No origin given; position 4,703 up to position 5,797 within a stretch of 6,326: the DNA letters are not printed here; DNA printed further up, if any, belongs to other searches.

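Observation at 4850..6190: Single-polypeptide, membrane-tethered ECF-like sigma factor (sigma2-sigma4 / linker / TM / beta-rich ectodomain)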

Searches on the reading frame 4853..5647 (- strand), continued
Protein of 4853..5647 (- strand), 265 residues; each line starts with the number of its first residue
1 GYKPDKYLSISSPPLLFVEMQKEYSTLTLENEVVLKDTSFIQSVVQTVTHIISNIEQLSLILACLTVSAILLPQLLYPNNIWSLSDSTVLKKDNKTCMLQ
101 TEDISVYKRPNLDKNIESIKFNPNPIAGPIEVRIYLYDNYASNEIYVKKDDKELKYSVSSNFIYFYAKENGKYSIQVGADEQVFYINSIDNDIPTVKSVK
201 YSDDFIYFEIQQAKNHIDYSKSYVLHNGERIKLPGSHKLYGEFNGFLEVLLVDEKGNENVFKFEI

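Call 64: search_protein_families(library=pfam, alignment_id=A5, max_evalue=1)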
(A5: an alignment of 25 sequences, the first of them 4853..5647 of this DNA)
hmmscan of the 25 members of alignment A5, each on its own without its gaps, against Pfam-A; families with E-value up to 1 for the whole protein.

A. member 1, window:4853-5647:- (265 aa): 0 families

B. families by the number of members that match (of 25 scanned): 44 families (the first 25 are shown)
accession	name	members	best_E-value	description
PF11589.14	DUF3244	3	0.0061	Domain of unknown function (DUF3244)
PF08884.16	Flagellin_D3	3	0.019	Flagellin D3 domain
PF04969.22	CS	2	0.0015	CS domain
PF14054.11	DUF4249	1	0.00028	Domain of unknown function (DUF4249)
PF18340.7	TraI_2B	1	0.0021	DNA relaxase TraI 2B/2B-like domain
PF18967.5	PycTM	1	0.0022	Pycsar effector protein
PF18140.6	PCC_BT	1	0.0022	Propionyl-coenzyme A carboxylase BT domain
PF09385.16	HisK_N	1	0.0026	Histidine kinase N terminal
PF08796.15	DUF1797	1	0.0048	Protein of unknown function (DUF1797)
PF14481.13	Fimbrial_PilY2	1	0.014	Type 4 fimbrial biogenesis protein PilY2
PF19923.4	DUF6386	1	0.016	Family of unknown function (DUF6386)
PF13314.11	DUF4083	1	0.02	Domain of unknown function (DUF4083)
PF13715.12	CarbopepD_reg_2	1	0.026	CarboxypepD_reg-like domain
PF25799.1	prePAAR_I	1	0.031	Class I prePAAR effector Rhs1 motif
PF10484.15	MRP-S23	1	0.036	Mitochondrial ribosomal protein S23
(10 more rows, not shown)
